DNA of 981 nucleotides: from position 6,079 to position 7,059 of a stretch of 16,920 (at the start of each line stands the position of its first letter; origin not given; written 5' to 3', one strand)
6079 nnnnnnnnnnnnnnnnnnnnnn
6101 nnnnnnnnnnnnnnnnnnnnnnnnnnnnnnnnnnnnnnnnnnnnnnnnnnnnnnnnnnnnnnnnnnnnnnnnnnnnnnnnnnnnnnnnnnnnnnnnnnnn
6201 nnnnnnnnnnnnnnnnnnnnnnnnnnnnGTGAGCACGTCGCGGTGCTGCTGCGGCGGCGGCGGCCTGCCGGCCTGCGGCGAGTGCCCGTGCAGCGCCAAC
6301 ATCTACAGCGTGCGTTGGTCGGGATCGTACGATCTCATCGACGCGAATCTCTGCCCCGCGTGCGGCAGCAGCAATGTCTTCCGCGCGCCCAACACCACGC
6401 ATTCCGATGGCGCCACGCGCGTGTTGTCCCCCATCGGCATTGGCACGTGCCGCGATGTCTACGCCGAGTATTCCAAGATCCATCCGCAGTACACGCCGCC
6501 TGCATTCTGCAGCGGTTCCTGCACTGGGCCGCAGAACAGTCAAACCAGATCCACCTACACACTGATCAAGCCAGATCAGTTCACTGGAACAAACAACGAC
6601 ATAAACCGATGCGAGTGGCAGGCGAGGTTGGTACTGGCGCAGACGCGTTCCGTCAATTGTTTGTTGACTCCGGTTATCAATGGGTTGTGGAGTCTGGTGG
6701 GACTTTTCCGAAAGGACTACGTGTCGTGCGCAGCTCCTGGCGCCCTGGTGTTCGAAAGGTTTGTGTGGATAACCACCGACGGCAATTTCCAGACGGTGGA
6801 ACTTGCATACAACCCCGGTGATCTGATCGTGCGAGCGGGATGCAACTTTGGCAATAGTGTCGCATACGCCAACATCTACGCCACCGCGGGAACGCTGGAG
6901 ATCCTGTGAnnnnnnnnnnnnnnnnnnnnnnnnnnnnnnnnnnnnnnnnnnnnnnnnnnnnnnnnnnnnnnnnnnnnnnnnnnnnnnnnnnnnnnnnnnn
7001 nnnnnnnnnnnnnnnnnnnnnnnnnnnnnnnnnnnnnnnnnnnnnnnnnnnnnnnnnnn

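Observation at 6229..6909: Cysteine-rich gene with a marked GC and codon-usage dip: likely acquired cargo of unknown function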

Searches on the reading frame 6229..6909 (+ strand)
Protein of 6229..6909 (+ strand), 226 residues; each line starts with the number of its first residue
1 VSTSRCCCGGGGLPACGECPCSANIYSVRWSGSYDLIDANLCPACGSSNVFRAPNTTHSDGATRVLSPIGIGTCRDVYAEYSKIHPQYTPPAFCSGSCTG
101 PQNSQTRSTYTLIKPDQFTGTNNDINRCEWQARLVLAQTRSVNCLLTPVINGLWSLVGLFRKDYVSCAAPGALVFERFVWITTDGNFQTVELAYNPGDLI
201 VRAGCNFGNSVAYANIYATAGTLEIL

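Call 7: search_protein_families(library=pfam, proteins=[window:6229-6909:+], max_evalue=0.1)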
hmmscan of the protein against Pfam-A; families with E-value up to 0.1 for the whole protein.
window:6229-6909:+ (226 aa): 0 families

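Call 8: search_protein_families(library=phrogs, proteins=[window:6229-6909:+], max_evalue=0.1)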
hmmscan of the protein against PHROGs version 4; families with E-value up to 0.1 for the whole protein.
window:6229-6909:+ (226 aa): 1 family
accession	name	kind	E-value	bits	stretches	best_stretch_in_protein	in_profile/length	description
phrog_12411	-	unknown function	0.058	14.4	1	108-135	18-45/80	-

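Call 10: find_homologous_proteins(query=window:6229-6909:+, max_evalue=0.01)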
Query window:6229-6909:+ (226 aa): 7 proteins with E <= 0.01 among 128 candidates.
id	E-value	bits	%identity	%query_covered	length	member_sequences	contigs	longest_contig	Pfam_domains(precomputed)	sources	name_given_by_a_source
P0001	9.7e-154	528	100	100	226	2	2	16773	-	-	-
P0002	1.9e-112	393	75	100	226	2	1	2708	-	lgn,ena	-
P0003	2.2e-111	389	75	100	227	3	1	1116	-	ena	-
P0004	3.7e-110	385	73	100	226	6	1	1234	-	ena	-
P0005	1.2e-109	383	75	100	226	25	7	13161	-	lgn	-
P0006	2.7e-108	379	74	100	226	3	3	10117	-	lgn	-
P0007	5.8e-102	358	68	98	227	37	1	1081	-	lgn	-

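Call 14: search_dna_similar(query=window:6229-6909:+, collection=phages, mode=protein, max_evalue=1)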
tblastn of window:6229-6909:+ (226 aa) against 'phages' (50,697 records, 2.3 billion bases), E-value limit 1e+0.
No match.
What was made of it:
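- On T2-type gp38 adhesin: No tblastn hit in 50,697 phage records (call 14).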

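Call 16: find_encoding_contigs(protein=P0005, flank=10000, max_places=7)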
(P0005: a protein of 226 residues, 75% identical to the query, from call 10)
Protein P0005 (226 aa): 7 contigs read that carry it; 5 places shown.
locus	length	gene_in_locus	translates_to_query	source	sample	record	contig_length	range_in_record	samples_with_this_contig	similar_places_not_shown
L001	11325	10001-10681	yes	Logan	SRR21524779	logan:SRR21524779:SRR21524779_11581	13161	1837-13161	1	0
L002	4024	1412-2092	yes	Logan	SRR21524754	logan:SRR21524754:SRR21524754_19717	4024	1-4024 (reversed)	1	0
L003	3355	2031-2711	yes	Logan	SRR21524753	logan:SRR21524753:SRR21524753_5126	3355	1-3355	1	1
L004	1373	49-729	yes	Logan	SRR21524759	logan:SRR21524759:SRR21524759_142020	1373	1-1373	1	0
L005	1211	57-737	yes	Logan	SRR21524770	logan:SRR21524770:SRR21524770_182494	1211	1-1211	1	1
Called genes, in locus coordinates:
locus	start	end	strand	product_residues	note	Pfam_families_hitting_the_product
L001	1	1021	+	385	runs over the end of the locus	PF04860:Phage_portal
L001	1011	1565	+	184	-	PF04586:Peptidase_S78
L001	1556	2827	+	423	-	PF05065:Phage_capsid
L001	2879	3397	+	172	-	PF05135:Phage_connect_1 (faint), PF24163:HCP (weak)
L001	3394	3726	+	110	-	PF05521:Phage_HCP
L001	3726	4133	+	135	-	-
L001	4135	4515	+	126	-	PF06199:Phage_tail_2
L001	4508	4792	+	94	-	-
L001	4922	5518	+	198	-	-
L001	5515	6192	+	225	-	-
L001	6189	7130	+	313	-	-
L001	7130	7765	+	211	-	-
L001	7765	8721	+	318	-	-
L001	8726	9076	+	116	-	-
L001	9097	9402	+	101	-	-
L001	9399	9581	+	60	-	-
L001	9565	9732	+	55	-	-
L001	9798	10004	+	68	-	-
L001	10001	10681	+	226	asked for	-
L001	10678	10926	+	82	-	-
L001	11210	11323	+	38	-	?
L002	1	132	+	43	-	?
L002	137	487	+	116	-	-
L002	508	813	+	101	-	-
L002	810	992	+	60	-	-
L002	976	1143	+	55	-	-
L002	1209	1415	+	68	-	-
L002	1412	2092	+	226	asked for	-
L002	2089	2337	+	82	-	-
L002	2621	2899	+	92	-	-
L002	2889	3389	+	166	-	-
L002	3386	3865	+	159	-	-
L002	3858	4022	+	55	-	?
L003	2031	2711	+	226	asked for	-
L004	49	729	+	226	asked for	-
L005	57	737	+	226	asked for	-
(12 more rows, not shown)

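Call 18: search_solved_structures(query=A1, max_evalue=10)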
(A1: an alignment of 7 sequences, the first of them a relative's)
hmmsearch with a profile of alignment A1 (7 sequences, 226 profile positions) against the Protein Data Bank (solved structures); distinct sequences matched with E-value up to 10: 0.

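Call 20: find_encoding_contigs(protein=P0006, flank=10000, max_places=3)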
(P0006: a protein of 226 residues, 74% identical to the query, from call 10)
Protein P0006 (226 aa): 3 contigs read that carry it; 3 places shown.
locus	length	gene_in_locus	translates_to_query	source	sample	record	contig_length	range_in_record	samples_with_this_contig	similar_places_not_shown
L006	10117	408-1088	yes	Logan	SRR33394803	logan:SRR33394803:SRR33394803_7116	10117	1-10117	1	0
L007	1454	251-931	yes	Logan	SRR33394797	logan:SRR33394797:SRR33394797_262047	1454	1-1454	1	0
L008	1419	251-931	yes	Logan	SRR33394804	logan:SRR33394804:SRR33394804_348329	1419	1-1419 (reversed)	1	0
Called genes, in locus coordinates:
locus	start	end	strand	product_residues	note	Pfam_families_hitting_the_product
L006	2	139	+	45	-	?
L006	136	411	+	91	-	-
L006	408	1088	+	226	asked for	-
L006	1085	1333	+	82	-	-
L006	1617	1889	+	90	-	-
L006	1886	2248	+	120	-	-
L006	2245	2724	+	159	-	-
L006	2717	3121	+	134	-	-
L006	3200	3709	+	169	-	-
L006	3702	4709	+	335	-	PF13481:AAA_25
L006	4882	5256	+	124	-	-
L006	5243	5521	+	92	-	PF01844:HNH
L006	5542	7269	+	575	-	PF03354:TerL_ATPase, PF20441:TerL_nuclease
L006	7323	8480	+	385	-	PF04860:Phage_portal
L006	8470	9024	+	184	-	PF04586:Peptidase_S78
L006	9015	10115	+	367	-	?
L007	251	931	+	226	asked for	-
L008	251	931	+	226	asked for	-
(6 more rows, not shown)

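Call 21: find_encoding_contigs(protein=P0002, flank=10000, max_places=2)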
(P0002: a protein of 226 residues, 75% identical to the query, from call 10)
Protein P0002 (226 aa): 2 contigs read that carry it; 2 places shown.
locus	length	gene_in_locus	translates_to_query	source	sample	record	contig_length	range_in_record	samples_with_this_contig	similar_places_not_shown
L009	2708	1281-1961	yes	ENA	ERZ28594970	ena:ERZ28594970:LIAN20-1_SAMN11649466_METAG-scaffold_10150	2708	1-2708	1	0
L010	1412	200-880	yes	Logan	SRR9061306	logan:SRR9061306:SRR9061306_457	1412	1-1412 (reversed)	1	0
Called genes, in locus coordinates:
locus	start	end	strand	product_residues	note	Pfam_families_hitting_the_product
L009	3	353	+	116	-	?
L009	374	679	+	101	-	-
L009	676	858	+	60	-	-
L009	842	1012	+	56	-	-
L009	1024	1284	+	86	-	-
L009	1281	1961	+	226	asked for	-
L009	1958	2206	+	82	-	-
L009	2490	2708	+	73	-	?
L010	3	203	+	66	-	?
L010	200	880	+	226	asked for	-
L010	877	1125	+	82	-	-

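Call 22: find_encoding_contigs(protein=P0007, flank=10000, max_places=2)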
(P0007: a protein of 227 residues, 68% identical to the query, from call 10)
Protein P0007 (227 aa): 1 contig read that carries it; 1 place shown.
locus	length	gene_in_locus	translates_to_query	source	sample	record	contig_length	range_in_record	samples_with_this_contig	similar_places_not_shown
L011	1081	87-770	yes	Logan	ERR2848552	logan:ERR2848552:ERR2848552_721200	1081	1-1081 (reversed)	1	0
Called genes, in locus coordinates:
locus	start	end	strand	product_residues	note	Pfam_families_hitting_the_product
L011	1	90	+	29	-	?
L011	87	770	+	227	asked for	-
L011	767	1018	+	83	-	-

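Call 28: search_protein_representatives(alignment_id=A1)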
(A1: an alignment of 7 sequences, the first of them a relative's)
Query: 7 sequences, 226 profile positions. Proteins with E-value up to 0.001 (for the whole library): 5; up to 1e-10: 2; up to 1e-30: 1. The best 5 are listed.
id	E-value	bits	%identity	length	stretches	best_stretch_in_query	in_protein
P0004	4.1e-137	471.6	-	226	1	1-226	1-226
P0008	2.2e-13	66.9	-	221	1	1-206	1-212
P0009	2.4e-09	53.7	-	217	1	1-178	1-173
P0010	1.7e-06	44.4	-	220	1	1-176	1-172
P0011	9.5e-06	41.9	-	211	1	1-200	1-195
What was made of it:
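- Tried and rejected: An exhaustive profile search of 1.84 billion cluster representatives found only 4 further clusters (call 28).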

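Call 31: find_homologous_proteins(query=A2, max_evalue=0.01)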
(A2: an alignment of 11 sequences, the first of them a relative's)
Query A2 (11 sequences) (226 aa, profile of the alignment): 11 proteins with E <= 0.01 among 2750 candidates.
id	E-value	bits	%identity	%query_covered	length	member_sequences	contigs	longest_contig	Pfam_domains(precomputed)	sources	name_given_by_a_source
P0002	1.3e-101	357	75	100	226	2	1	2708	-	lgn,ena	-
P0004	1.2e-100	354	73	100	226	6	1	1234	-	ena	-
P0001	4.0e-100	352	100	100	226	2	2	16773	-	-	-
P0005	1.7e-99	350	75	100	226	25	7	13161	-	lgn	-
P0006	1.2e-98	348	74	100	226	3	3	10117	-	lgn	-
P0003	2.7e-98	346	75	100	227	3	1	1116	-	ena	-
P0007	3.2e-98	346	68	98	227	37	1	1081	-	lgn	-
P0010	1.6e-57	213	31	77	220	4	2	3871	-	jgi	-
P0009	7.7e-57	211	30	78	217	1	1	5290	-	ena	-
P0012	6.0e-47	179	30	80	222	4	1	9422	-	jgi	-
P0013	5.0e-45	172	29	78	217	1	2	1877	-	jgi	jgi:hypothetical protein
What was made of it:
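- Tried and rejected: A word-indexed profile search found 11 proteins (call 31).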

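Call 32: find_encoding_contigs(protein=P0012, flank=10000, max_places=2)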
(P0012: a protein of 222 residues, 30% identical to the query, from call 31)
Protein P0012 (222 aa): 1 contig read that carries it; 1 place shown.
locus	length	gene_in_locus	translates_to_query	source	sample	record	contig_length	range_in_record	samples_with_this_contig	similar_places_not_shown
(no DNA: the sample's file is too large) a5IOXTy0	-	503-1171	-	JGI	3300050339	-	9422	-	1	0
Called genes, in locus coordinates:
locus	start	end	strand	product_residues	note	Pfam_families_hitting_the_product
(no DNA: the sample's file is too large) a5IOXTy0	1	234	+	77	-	?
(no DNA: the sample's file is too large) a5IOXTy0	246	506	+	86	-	-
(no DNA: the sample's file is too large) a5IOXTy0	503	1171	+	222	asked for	-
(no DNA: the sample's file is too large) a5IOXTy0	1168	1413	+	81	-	-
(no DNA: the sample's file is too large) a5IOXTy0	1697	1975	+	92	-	-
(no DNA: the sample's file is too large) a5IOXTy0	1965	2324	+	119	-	-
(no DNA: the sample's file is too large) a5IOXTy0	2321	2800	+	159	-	-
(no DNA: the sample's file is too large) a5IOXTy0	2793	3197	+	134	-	-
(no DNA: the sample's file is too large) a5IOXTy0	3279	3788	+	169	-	-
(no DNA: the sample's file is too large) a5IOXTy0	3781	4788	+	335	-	PF13481:AAA_25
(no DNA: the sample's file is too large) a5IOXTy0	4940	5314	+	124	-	-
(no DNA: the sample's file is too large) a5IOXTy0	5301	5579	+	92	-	PF01844:HNH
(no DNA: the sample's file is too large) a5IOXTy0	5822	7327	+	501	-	PF03354:TerL_ATPase, PF20441:TerL_nuclease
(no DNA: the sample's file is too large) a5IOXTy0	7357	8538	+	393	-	PF04860:Phage_portal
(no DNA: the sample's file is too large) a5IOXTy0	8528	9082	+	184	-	PF04586:Peptidase_S78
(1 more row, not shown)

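Call 33: find_encoding_contigs(protein=P0009, flank=10000, max_places=2)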
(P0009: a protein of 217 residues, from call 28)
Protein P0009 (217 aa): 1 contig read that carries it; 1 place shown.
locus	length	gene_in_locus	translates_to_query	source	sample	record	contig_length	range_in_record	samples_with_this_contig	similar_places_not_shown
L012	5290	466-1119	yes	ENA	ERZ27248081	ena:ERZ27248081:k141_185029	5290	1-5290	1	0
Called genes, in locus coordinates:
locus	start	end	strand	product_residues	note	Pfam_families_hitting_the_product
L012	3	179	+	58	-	?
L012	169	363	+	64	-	-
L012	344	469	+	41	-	-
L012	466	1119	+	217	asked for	-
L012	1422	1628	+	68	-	-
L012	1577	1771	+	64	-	-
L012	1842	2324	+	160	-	-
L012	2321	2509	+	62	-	-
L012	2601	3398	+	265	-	-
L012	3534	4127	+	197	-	-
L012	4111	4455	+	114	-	-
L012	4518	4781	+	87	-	-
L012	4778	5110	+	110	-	PF24608:PDDEXK_15 (faint)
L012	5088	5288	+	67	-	?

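Call 34: find_encoding_contigs(protein=P0010, flank=10000, max_places=2)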
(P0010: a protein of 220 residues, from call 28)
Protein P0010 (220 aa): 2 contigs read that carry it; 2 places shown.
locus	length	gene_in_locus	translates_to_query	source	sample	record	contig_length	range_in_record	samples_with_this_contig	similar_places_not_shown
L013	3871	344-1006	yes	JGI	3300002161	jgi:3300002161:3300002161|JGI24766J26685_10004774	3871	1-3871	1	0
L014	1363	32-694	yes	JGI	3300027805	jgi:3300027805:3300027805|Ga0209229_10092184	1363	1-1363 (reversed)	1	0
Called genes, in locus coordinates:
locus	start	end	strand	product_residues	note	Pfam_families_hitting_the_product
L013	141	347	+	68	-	-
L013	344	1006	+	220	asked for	-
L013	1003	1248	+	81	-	-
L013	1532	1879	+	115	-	-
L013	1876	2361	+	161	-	-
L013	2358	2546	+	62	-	-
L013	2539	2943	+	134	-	-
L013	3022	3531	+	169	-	-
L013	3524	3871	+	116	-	?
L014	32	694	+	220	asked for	-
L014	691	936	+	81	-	-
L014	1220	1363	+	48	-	?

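Call 42: predict_structure(alignment_id=A3)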
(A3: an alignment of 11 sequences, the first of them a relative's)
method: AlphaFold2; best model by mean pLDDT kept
length: 226 residues; sequences in the alignment: 11
mean_pLDDT: 61.6   pTM: 0.57
mean pLDDT of the five models: 61.6, 59.0, 57.0, 55.6, 51.8
residues with pLDDT >= 90: 0; 70-90: 80; 50-70: 94; < 50: 52
segments of 3 or more residues with pLDDT < 50: 1-22, 42-51, 89-96, 146-152
pLDDT, mean of each block of 10 residues (from residue 1): 32 38 66 71 44 65 75 62 63 46 66 58 55 66 50 65 63 76 71 75 65 72 76
secondary structure, 60 per line:
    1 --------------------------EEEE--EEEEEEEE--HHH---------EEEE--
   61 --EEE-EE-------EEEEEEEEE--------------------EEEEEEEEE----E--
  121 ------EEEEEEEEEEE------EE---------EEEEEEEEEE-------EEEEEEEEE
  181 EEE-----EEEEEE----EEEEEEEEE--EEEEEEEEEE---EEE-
elements in order: E27-30 E33-40 E55-58 E63-65 E76-84 E105-113 E127-137 E155-164 E172-183 E189-194 E199-207 E210-219 E223-225
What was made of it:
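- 6523..6906 (+): Variable, low-GC body (residues 99-226), predicted to be all beta. AlphaFold2 predicts strands only, pLDDT 61.6, pTM 0.57 (call 42).
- On Zinc ribbon (two CxxC knuckles): AlphaFold2 leaves residues 1-22 and 42-51 below pLDDT 50 (call 42).
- The body is predicted to be all beta (call 42).
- Tried and rejected: The AlphaFold2 model is low-confidence and all beta (call 42).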

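Call 44: fold_search(model_id=the predicted structure, library=pdb)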
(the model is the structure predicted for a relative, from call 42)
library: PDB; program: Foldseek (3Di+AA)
matches with E <= 10: 384; with E <= 0.001: 0
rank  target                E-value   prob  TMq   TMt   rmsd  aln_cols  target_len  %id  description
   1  7s9y                  2.2e-02  0.11  0.13  0.05  22.2       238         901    7  Helicobacter Hepaticus CcsBA Open Conformation (released 2021-12-22)
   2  2m06_MODEL_1_A        5.8e-02  0.35  0.20  0.27  17.8       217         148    7  NMR structure of OmpX in phopspholipid nanodiscs (released 2012-12-12)
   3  3dzm_C                6.8e-02  0.11  0.16  0.16  22.8       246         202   11  Crystal structure of a major outer membrane protein from Thermus thermophilus HB27 (released 2008-12-23)
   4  9a2m_MODEL_1_A        8.3e-02  0.12  0.16  0.12  23.8       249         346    6  Model of E. coli OmpA by in-cell photo-crosslinking MS and deep learning (released 2023-02-24)
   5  2x4m_A                8.3e-02  0.11  0.17  0.14  16.2       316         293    9  Yersinia Pestis Plasminogen Activator Pla (released 2010-07-28)
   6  9kgz                  9.2e-02  0.18  0.15  0.24  14.0       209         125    9  Crystal structure of a de novo designed monomeric mainly-beta protein B10 (monoclinic) (released 2025-07-02)
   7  9fzc_A                1.0e-01  0.35  0.25  0.30  10.1       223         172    8  Structure of OmpA-short in complex with nanobody Nb01 (released 2024-07-17)
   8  2x4m_B                1.0e-01  0.08  0.16  0.14  18.1       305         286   10  Yersinia Pestis Plasminogen Activator Pla (released 2010-07-28)
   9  8xjc_B                1.1e-01  0.18  0.20  0.18  21.5       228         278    8  a novel haemophore of of Riemerella anatipestifer (released 2025-06-25)
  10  1tlw_B                1.1e-01  0.06  0.14  0.13  23.1       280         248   11  Tsx structure complexed with thymidine (released 2004-08-24)
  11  1tlw_A                1.5e-01  0.06  0.14  0.13  22.9       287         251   10  Tsx structure complexed with thymidine (released 2004-08-24)
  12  9kgy_A                1.5e-01  0.14  0.16  0.23  14.5       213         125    8  Crystal structure of a de novo designed monomeric mainly-beta protein B10 (orthorhombic) (released 2025-07-02)
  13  3qra                  1.9e-01  0.08  0.15  0.19  20.0       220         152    8  The crystal structure of Ail, the attachment invasion locus protein of Yersinia pestis (released 2011-11-23)
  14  9nh1_C                2.5e-01  0.12  0.22  0.20  15.7       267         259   12  In situ cryo-EM structure of porin I of the Legionella Dot/Icm T4SS machine (released 2025-09-17)
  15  2vdf                  2.5e-01  0.11  0.22  0.22  21.1       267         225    8  Structure of the OpcA adhesion from Neisseria meningitidis determined by crystallization from the cubic mesophase (released 2007-10-23)
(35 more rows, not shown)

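Call 45: find_related_loci(query=A3, collection=viral_contigs, flank=10000)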
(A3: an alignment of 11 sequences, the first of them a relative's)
Query A3 (226 aa) in viral_contigs; peptide patterns used: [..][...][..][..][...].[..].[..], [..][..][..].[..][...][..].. (x = any residue, [..] = any of these).
68 stretches matched a pattern; 4 encode a relative of the query (tblastn E <= 1e-3); 4 distinct loci.
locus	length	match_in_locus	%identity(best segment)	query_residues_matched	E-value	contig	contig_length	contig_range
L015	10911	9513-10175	70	6-226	5e-108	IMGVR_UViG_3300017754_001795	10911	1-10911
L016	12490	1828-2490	71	6-226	3e-107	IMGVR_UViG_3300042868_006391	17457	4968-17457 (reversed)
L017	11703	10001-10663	69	6-226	9e-107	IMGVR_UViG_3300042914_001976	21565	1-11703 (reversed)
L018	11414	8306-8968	69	6-226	9e-107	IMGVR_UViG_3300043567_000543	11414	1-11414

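Call 46: find_related_loci(query=A3, collection=genome_contigs, flank=10000)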
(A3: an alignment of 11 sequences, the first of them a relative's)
Query A3 (226 aa) in genome_contigs; peptide patterns used: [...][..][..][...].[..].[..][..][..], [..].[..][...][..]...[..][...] (x = any residue, [..] = any of these).
103 stretches matched a pattern, but none encodes a relative of the query by tblastn (E <= 1e-3).

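Call 49: search_protein_families(library=ncbifam, proteins=[window:6229-6909:+], max_evalue=0.1)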
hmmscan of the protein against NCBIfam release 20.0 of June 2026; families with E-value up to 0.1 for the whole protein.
window:6229-6909:+ (226 aa): 0 families
